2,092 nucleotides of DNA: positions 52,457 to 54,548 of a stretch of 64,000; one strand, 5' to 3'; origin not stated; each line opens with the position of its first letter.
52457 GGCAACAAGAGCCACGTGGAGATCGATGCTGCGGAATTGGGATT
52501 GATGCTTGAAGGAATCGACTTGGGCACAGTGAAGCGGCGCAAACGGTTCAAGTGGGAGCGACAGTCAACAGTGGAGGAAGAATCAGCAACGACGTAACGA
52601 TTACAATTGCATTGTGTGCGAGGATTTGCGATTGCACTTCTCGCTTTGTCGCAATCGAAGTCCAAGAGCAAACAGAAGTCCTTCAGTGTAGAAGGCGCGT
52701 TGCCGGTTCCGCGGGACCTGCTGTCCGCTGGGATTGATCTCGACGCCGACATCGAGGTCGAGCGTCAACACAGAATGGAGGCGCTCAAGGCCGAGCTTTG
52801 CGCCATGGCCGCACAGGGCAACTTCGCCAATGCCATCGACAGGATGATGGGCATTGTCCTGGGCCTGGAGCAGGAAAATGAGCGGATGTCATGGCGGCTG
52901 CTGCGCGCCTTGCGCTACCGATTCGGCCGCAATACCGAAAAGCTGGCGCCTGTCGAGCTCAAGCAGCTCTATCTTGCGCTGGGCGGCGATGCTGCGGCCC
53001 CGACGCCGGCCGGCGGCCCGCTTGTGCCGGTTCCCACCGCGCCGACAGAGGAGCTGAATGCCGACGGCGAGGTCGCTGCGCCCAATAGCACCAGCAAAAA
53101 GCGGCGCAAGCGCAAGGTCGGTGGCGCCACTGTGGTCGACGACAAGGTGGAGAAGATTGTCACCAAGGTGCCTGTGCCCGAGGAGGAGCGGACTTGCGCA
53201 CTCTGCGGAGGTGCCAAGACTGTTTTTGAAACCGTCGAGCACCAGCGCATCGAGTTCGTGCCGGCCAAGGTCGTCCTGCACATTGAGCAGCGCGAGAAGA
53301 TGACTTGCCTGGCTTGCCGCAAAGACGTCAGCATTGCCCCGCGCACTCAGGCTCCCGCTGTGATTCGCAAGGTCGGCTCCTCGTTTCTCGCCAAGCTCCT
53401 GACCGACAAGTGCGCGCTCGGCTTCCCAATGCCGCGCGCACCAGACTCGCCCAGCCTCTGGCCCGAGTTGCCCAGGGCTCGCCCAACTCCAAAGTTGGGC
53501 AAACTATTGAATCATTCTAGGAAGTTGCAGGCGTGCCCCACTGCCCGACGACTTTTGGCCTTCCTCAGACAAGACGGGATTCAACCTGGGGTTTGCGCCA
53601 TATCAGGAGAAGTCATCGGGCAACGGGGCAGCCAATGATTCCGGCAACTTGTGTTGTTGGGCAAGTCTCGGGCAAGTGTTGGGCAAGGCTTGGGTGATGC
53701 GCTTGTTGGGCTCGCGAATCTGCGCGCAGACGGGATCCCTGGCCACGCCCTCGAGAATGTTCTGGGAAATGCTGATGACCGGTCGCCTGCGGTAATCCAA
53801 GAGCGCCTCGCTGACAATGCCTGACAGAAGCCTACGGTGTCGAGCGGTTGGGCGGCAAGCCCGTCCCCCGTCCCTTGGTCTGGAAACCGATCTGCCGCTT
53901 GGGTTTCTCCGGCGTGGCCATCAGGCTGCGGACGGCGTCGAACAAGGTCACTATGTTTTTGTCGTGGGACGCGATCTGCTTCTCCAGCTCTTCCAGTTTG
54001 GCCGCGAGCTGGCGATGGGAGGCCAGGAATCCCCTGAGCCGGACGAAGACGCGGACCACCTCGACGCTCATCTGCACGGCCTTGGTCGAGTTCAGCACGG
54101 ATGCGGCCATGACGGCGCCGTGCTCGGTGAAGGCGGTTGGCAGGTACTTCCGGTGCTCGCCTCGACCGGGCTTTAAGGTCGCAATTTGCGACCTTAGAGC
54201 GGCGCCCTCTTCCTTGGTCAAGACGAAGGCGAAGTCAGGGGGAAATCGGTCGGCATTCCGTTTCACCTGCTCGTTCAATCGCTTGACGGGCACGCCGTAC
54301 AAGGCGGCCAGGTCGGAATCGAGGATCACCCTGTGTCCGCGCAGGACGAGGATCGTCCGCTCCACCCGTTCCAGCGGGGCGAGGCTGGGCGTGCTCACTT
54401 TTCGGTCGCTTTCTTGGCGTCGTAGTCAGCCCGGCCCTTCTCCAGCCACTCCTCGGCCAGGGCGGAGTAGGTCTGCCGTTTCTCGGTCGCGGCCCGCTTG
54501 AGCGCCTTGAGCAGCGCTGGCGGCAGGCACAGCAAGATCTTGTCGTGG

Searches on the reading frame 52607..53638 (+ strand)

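Call 44: search_protein_families(library=pfam, proteins=[window:52607-53638:+], max_evalue=0.001)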
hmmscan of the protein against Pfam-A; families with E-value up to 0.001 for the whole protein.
window:52607-53638:+ (343 aa): 1 family
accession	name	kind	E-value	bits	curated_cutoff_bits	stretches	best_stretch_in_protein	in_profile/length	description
PF13005.12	zf-IS66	-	0.00013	22.8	27.3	1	194-237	1-45/46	zinc-finger binding domain of transposase IS66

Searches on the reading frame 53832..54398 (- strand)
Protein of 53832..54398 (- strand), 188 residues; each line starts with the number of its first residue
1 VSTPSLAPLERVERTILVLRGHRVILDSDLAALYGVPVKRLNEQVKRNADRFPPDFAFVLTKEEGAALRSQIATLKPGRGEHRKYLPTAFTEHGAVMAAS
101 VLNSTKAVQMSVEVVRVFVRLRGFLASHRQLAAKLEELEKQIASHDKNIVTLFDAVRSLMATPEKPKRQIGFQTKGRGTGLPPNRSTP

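Call 44: search_protein_families(library=pfam, proteins=[window:53832-54398:-], max_evalue=0.001)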
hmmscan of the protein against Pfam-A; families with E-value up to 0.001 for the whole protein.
window:53832-54398:- (188 aa): 1 family
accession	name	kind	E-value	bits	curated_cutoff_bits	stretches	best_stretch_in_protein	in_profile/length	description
PF10543.14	ORF6N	-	1.2e-29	102.9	27.8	1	15-101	2-86/86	ORF6N domain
